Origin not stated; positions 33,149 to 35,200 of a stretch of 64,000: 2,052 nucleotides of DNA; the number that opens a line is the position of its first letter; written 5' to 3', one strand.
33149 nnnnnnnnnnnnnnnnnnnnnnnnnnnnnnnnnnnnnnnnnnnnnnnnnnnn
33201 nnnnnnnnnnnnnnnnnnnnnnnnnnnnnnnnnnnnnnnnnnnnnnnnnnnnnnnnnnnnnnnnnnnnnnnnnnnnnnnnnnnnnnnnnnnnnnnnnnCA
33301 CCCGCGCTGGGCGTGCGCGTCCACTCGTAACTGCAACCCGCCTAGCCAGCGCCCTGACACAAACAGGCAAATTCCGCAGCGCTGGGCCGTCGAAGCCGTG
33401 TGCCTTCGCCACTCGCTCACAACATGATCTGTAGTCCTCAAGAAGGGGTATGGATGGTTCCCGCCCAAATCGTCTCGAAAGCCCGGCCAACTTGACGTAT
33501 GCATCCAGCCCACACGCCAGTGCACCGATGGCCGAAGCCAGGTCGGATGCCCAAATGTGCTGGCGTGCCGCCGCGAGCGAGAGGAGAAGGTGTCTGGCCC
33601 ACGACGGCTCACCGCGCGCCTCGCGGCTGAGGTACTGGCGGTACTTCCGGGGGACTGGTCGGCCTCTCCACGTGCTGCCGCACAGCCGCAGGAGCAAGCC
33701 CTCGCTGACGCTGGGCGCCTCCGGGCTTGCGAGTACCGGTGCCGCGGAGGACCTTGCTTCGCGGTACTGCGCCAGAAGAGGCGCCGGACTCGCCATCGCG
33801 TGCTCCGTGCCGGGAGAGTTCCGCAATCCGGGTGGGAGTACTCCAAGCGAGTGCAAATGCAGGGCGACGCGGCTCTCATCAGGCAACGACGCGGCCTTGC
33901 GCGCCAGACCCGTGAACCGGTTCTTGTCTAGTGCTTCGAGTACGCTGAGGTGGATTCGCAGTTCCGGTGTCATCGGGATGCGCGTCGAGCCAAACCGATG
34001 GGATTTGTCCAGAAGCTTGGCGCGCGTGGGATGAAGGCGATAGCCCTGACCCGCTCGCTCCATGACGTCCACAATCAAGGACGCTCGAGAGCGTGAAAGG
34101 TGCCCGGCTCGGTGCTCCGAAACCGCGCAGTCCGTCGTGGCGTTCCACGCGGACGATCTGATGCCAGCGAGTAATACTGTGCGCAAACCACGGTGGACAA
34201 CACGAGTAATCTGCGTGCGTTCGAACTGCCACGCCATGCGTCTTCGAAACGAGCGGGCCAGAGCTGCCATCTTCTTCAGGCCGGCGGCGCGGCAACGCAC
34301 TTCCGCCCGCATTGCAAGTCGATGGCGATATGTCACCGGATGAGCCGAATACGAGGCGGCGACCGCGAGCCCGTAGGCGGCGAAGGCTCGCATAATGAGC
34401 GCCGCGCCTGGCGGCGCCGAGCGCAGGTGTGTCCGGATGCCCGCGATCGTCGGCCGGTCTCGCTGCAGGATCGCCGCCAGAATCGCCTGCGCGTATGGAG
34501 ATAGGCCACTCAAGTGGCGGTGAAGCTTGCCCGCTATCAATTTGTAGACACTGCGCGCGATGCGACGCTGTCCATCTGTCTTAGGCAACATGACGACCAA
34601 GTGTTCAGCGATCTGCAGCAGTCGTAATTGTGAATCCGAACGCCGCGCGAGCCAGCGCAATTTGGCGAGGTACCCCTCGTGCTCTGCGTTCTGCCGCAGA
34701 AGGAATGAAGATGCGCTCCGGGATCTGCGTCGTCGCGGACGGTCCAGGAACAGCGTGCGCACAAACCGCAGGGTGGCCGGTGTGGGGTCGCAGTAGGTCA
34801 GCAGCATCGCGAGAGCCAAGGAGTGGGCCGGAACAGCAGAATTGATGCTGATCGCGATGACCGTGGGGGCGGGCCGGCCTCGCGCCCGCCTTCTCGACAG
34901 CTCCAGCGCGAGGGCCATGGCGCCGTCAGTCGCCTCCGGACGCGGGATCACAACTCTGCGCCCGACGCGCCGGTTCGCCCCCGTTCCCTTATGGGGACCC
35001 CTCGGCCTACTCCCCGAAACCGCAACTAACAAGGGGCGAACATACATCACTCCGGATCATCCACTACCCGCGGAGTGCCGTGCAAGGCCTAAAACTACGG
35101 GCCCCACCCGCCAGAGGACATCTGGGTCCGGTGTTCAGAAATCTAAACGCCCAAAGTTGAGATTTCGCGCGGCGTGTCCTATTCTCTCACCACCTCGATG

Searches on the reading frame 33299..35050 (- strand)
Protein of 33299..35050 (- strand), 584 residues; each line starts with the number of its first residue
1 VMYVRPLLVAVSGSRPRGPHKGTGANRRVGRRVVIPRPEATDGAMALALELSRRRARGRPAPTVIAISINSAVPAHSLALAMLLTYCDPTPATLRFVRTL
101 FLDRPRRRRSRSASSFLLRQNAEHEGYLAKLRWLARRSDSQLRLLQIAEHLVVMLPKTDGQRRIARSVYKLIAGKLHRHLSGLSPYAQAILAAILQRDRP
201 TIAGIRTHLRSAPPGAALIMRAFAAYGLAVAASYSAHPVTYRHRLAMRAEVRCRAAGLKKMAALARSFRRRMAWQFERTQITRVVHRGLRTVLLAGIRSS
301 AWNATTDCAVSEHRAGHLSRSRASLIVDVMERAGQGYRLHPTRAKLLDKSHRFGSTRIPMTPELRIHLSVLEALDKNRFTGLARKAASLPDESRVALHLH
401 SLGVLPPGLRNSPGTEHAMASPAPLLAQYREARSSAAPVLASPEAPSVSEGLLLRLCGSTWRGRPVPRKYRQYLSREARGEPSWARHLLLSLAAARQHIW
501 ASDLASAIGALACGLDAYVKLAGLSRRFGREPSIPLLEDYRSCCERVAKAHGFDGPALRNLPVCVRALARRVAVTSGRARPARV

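Call 28: find_homologous_proteins(query=A2, max_evalue=0.001)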
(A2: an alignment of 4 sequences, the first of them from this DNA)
Query A2 (4 sequences): 8000 candidates shared short words with the query, none scored E <= 0.001.

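Call 38: predict_structure(protein=window:33299-35050:-)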
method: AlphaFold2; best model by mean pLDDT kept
length: 584 residues; sequences in the alignment: 1
mean_pLDDT: 38.3   pTM: 0.26
mean pLDDT of the five models: 38.3, 36.8, 32.5, 30.1, 29.6
residues with pLDDT >= 90: 0; 70-90: 7; 50-70: 47; < 50: 530
segments of 3 or more residues with pLDDT < 50: 1-56, 58-119, 141-145, 180-584
pLDDT, mean of each block of 10 residues (from residue 1): 32 32 31 31 41 43 35 37 38 40 35 39 64 69 51 57 65 61 43 39 36 35 39 32 29 33 37 34 34 34 32 33 32 29 27 30 32 31 34 37 37 39 40 31 33 35 36 40 39 34 38 41 36 40 45 42 43 35 29
secondary structure, 60 per line:
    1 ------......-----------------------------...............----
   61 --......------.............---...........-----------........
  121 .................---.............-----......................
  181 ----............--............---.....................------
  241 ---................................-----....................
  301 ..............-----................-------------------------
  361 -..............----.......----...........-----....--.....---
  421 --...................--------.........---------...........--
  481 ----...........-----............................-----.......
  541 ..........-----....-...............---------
elements in order: E7-12 H42-56 E63-68 H75-87 H91-101 H113-137 H141-153 H159-180 H185-196 H199-210 H214-234 H244-275 H281-314 H320-335 H362-375 H380-386 H391-401 H407-410 H413-417 H423-441 H450-458 H468-478 H485-495 H501-528 H534-550 H556-559 H561-575

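Call 39: search_protein_representatives(protein=window:33299-35050:-)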
Query: 584 residues. Proteins with E-value up to 0.001 (for the whole library): 13; up to 1e-10: 5; up to 1e-30: 2. The best 13 are listed.
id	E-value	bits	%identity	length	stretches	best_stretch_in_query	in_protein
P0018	9.2e-39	149.9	32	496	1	5-406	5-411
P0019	4.8e-31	124.4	32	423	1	189-509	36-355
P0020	1.9e-29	119.1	37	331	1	5-307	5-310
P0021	4.8e-18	81.5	27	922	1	146-583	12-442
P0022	8.4e-12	60.9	27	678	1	4-583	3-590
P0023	1.0e-09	54.1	29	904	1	192-570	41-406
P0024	1.5e-08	50.2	29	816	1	245-583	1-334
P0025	4.6e-08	48.5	36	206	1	27-168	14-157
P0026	4.3e-06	42.0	28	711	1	361-573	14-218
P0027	1.8e-05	40.0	38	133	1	4-113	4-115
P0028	3.9e-05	38.9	29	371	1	41-405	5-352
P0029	1.5e-04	37.0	41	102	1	3-93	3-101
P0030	9.6e-04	34.3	29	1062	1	5-548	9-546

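Call 42: search_protein_families(library=pfam, proteins=[P0030, P0021, P0023, P0024, P0022, P0026, P0018], max_evalue=0.001)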
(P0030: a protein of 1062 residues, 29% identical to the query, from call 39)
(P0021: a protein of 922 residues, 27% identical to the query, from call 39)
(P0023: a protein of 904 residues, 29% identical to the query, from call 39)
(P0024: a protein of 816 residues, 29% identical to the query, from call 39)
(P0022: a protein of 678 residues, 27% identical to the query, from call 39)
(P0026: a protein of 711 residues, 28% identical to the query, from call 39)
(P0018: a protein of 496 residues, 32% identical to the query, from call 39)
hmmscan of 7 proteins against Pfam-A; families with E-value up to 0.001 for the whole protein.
P0030 (1062 aa): 15 families
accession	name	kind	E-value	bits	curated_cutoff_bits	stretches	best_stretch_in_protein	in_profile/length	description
PF00158.32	Sigma54_activat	-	2.2e-58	197.1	20.2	1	731-897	1-167/168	Sigma-54 interaction domain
PF14532.12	Sigma54_activ_2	-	2.3e-19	70.4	25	1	733-902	2-138/138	Sigma-54 interaction domain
PF25601.1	AAA_lid_14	-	9.7e-17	61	27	1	903-982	1-85/87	AAA+ ATPase lid domain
PF08279.18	HTH_11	-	5.3e-07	29.8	25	1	1003-1040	16-52/55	HTH domain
PF07724.20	AAA_2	-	8.2e-06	26.4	27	1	755-872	6-124/166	AAA domain (Cdc48 subfamily)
PF25213.1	HVO_A0261_N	-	8.8e-06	26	35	1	989-1044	11-62/86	HVO_A0261 N-terminal domain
PF25212.1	HVO_A0114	-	2.8e-05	24.3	27.6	1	986-1041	19-75/84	HVO_A0114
PF12840.13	HTH_20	-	6.1e-05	23.4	27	1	1003-1034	19-50/51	Helix-turn-helix domain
PF13412.12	HTH_24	-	8e-05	22.6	21.9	1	1004-1033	19-48/48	Winged helix-turn-helix DNA-binding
PF00004.35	AAA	-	0.00017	22.5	21.2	1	755-886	1-125/131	ATPase family associated with various cellular activities (AAA)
PF07728.20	AAA_5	-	0.00017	22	22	1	754-873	1-123/139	AAA domain (dynein-related subfamily)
PF13545.12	HTH_Crp_2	-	0.00018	21.8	27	0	1006-1036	26-56/70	Crp-like helix-turn-helix domain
PF08220.18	HTH_DeoR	-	0.00035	20.7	21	1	1003-1038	15-51/57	DeoR-like helix-turn-helix domain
PF00392.27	GntR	-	0.0004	20.4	27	0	1005-1035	27-57/64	Bacterial regulatory proteins, gntR family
PF03428.19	RP-C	-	0.00078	19.7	24.4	0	1002-1045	71-114/175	Replication protein C N-terminal domain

P0021 (922 aa): 6 families
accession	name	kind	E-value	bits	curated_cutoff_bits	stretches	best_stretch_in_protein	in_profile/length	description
PF00158.32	Sigma54_activat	-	2.8e-64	216.3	20.2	1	601-767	1-167/168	Sigma-54 interaction domain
PF14532.12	Sigma54_activ_2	-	2.5e-19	70.3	25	1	602-772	1-138/138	Sigma-54 interaction domain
PF25601.1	AAA_lid_14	-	4.6e-16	58.9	27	1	773-852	1-85/87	AAA+ ATPase lid domain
PF07728.20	AAA_5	-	6.1e-08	33.2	22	1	624-740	1-120/139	AAA domain (dynein-related subfamily)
PF13191.12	AAA_16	-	3.1e-06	28.2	32.6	1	601-721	2-124/167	AAA ATPase domain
PF01078.27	Mg_chelatase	-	7.1e-05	22.7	20.3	0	680-722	93-135/207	Magnesium chelatase, subunit ChlI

P0023 (904 aa): 7 families
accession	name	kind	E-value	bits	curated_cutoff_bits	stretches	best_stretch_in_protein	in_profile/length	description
PF00158.32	Sigma54_activat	-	1.2e-60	204.5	20.2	1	582-744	5-167/168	Sigma-54 interaction domain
PF14532.12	Sigma54_activ_2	-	3.2e-17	63.5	25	1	582-749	4-138/138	Sigma-54 interaction domain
PF25601.1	AAA_lid_14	-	1.3e-13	51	27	1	750-821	1-77/87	AAA+ ATPase lid domain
PF07728.20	AAA_5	-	1.4e-09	38.6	22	1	602-720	2-123/139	AAA domain (dynein-related subfamily)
PF00004.35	AAA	-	0.00027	21.8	21.2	1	602-722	1-112/131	ATPase family associated with various cellular activities (AAA)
PF08279.18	HTH_11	-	0.00065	20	25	0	840-882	1-46/55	HTH domain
PF01078.27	Mg_chelatase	-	0.00067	19.6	20.3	0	657-700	93-136/207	Magnesium chelatase, subunit ChlI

P0024 (816 aa): 10 families
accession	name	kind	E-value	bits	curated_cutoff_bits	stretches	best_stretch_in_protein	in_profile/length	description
PF00158.32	Sigma54_activat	-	2.1e-66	223.2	20.2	1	488-654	1-167/168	Sigma-54 interaction domain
PF14532.12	Sigma54_activ_2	-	4.2e-18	66.4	25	1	489-659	1-138/138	Sigma-54 interaction domain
PF25601.1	AAA_lid_14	-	6.4e-15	55.2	27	1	660-735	1-81/87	AAA+ ATPase lid domain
PF07728.20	AAA_5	-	1.2e-10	41.9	22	1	512-629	2-122/139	AAA domain (dynein-related subfamily)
PF01078.27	Mg_chelatase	-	1.2e-05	25.3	20.3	1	567-629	93-157/207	Magnesium chelatase, subunit ChlI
PF00004.35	AAA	-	2.3e-05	25.3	21.2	1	512-630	1-110/131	ATPase family associated with various cellular activities (AAA)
PF25213.1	HVO_A0261_N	-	2.8e-05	24.3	35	1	747-790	14-57/86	HVO_A0261 N-terminal domain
PF00493.29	MCM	-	4.7e-05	23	23.3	1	506-610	54-151/224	MCM P-loop domain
PF07724.20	AAA_2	-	5.2e-05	23.8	27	1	509-611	3-106/166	AAA domain (Cdc48 subfamily)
PF13191.12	AAA_16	-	0.00022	22.2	32.6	1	495-604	9-120/167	AAA ATPase domain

P0022 (678 aa): 0 families

P0026 (711 aa): 7 families
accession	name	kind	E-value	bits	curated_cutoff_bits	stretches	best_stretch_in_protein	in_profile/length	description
PF00158.32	Sigma54_activat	-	1.6e-60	204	20.2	1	385-551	1-167/168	Sigma-54 interaction domain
PF25601.1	AAA_lid_14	-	5.4e-17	61.8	27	1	557-632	1-81/87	AAA+ ATPase lid domain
PF14532.12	Sigma54_activ_2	-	4.1e-16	59.9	25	1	386-556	1-138/138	Sigma-54 interaction domain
PF07728.20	AAA_5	-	1.7e-05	25.3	22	1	409-527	2-123/139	AAA domain (dynein-related subfamily)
PF00004.35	AAA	-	6.9e-05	23.7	21.2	1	410-531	2-113/131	ATPase family associated with various cellular activities (AAA)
PF01078.27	Mg_chelatase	-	0.00017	21.5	20.3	0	464-526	93-157/207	Magnesium chelatase, subunit ChlI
PF08279.18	HTH_11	-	0.0006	20.1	25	0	645-677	4-38/55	HTH domain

P0018 (496 aa): 0 families

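Call 43: find_encoding_contigs(protein=P0030, flank=10000, max_places=3)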
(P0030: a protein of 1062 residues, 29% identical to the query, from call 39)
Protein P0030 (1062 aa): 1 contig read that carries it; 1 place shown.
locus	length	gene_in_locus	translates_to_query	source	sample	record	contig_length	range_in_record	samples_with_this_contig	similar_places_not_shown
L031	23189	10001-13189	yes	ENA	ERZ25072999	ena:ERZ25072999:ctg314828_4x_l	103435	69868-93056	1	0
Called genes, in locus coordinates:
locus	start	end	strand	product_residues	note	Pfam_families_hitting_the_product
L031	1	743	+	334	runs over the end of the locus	PF02625:XdhC_CoxI, PF13478:XdhC_C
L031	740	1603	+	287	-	PF02517:Rce1-like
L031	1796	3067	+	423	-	-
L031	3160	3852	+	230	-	PF01553:Acyltransferase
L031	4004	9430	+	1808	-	PF00069:Pkinase, PF07714:PK_Tyr_Ser-Thr, PF13424:TPR_12 (weak), PF01590:GAF, PF13185:GAF_2, PF13492:GAF_3, PF02518:HATPase_c, PF00072:Response_reg, +1 more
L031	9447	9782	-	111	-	-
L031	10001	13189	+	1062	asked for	PF25212:HVO_A0114 (faint), PF00158:Sigma54_activat, PF07724:AAA_2 (weak), PF14532:Sigma54_activ_2, PF25601:AAA_lid_14, PF25213:HVO_A0261_N (weak), PF08279:HTH_11 (weak)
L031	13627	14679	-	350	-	PF13485:Peptidase_MA_2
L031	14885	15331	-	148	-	PF00582:Usp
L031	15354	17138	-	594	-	PF02616:SMC_ScpA, PF00551:Formyl_trans_N, PF02911:Formyl_trans_C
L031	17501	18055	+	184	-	PF00702:Hydrolase (weak), PF08282:Hydrolase_3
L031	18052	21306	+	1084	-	-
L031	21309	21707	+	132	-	PF02416:TatA_B_E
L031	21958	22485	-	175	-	PF05157:MshEN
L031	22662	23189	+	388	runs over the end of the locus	PF13439:Glyco_transf_4, PF13579:Glyco_trans_4_4, PF20706:GT4-conflict (weak), PF00534:Glycos_transf_1, PF13692:Glyco_trans_1_4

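Call 50: search_protein_families(library=pfam, proteins=[L031:4004-9430:+], max_evalue=0.01)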
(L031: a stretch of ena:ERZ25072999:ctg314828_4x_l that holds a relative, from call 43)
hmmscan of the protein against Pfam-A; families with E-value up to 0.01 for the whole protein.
L031:4004-9430:+ (1808 aa): 13 families
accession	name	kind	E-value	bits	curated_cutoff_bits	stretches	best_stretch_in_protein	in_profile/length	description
PF02518.31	HATPase_c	-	7.4e-27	94.4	26.4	1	1559-1665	1-110/111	Histidine kinase-, DNA gyrase B-, and HSP90-like ATPase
PF00072.30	Response_reg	-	9.5e-24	84.1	30.2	1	1692-1798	1-106/111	Response regulator receiver domain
PF00069.31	Pkinase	-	1.1e-22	81.1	31.7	1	28-266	1-253/263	Protein kinase domain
PF01590.32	GAF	-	2.6e-15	57.6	22.4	1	1285-1419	1-132/133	GAF domain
PF13185.12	GAF_2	-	1.8e-13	51.3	28.6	1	1285-1421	3-136/136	GAF domain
PF13492.12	GAF_3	-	3.7e-11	44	27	1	1285-1421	1-128/129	GAF domain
PF07714.23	PK_Tyr_Ser-Thr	-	1.3e-09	38.2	23.1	1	30-226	3-212/258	Protein tyrosine and serine/threonine kinase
PF13424.12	TPR_12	-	2.6e-06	27.9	30.1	1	839-906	3-72/77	Tetratricopeptide repeat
PF00512.31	HisKA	-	3.7e-06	27.3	26.9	1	1452-1515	2-65/66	His Kinase A (phospho-acceptor) domain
PF07719.23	TPR_2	-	0.00012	22.3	27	0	880-905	2-27/34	Tetratricopeptide repeat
PF13191.12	AAA_16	-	0.0036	18.3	32.6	1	338-451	27-159/167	AAA ATPase domain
PF13374.12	TPR_10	-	0.0072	16.8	27.5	1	879-913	2-37/42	Tetratricopeptide repeat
PF01361.26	Tautomerase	-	0.0093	16.3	22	0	1547-1592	3-47/60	Tautomerase enzyme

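Call 51: predict_structure(alignment_id=A4)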
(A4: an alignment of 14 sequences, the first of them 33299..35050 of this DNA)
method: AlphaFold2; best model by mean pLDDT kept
length: 584 residues; sequences in the alignment: 14
mean_pLDDT: 76.1   pTM: 0.59
mean pLDDT of the five models: 76.1, 74.1, 72.5, 71.1, 69.5
residues with pLDDT >= 90: 133; 70-90: 286; 50-70: 91; < 50: 74
segments of 3 or more residues with pLDDT < 50: 15-29, 104-117, 336-338, 349-360, 408-419, 436-447, 576-580
pLDDT, mean of each block of 10 residues (from residue 1): 78 53 43 90 89 86 92 84 92 87 47 48 77 93 89 79 88 85 77 83 79 85 92 73 91 94 91 68 77 83 82 81 82 55 53 37 61 70 77 75 64 42 67 51 44 82 89 89 83 94 92 91 84 80 90 73 84 58 52
secondary structure, 60 per line:
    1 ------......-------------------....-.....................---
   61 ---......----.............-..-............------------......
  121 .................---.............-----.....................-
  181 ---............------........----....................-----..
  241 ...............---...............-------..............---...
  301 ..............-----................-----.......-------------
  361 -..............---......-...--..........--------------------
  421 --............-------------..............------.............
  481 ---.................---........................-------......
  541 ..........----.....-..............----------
elements in order: E7-12 E32-35 H37-57 E64-69 H74-86 H91-102 H115-137 H141-153 H159-179 H184-195 H202-209 H214-233 H239-255 H259-273 H281-294 H298-314 H320-335 H341-347 H362-375 H379-384 H391-400 H423-434 H448-461 H468-480 H484-500 H504-527 H535-550 H555-559 H561-574

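Call 54: fold_search(model_id=the predicted structure, library=pdb)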
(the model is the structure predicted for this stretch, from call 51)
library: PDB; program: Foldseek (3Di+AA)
matches with E <= 10: 254; with E <= 0.001: 0
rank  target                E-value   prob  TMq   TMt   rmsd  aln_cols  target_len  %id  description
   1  8ga7                  1.3e-01  0.25  0.13  0.14  23.9       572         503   13  Geometrically programmable nanomaterial construction using regularized protein building blocks (released 2024-03-13)
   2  1hz4                  2.1e-01  0.80  0.20  0.26  14.6       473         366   13  CRYSTAL STRUCTURE OF TRANSCRIPTION FACTOR MALT DOMAIN III (released 2001-11-28)
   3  7xgr                  4.5e-01  0.25  0.15  0.15  24.4       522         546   13  Structure of Gemin5 C-terminal region (protomer) (released 2022-08-24)
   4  8qah_A                4.6e-01  0.12  0.10  0.13  25.2       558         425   12  X-ray crystal structure of a de novo designed single-chain parallel coiled-coil alpha-helical barrel with 8 inner heli (released 2024-07-03)
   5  8fni_11               4.8e-01  0.25  0.17  0.16  21.5       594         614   11  Cryo-EM structure of RNase-treated RESC-B in trypanosomal RNA editing (released 2023-07-19)
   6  6gmh_Q                5.0e-01  0.41  0.22  0.17  22.8       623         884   10  Structure of activated transcription complex Pol II-DSIF-PAF-SPT6 (released 2018-08-22)
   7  6q6g_O                5.4e-01  0.60  0.28  0.25  20.2       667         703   12  Cryo-EM structure of the APC/C-Cdc20-Cdk2-cyclinA2-Cks2 complex, the D1 box class (released 2019-09-11)
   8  4xdn_A                6.0e-01  0.25  0.21  0.20  19.5       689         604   10  Crystal structure of Scc4 in complex with Scc2n (released 2015-06-17)
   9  8qah_B                6.2e-01  0.11  0.10  0.13  25.3       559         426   12  X-ray crystal structure of a de novo designed single-chain parallel coiled-coil alpha-helical barrel with 8 inner heli (released 2024-07-03)
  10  9dze_A                6.5e-01  0.33  0.16  0.24  16.3       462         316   12  Computationally Designed Bifaceted Protein Nanomaterial pD5-14 (released 2024-10-30)
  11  5f0k_B                6.5e-01  0.25  0.17  0.20  19.0       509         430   11  Structure of VPS35 N terminal region (released 2016-12-07)
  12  6z8n                  6.7e-01  0.08  0.11  0.13  22.6       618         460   11  Crystal structure of the neurotensin receptor 1 in complex with the small-molecule full agonist SRI-9829 (released 2021-02-10)
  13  8qca_B                7.5e-01  0.16  0.16  0.13  21.8       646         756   10  CryoEM structure of a S. Cerevisiae Ski2387 complex in the closed state bound to RNA (released 2023-11-15)
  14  8cwy_A                8.4e-01  0.14  0.14  0.16  22.4       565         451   12  Accurate computational design of genetically encoded 3D protein crystals (released 2023-11-01)
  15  7zf1_B                8.7e-01  0.11  0.14  0.09  27.8       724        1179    8  Structure of ubiquitinated FANCI in complex with FANCD2 and double-stranded DNA (released 2022-11-16)
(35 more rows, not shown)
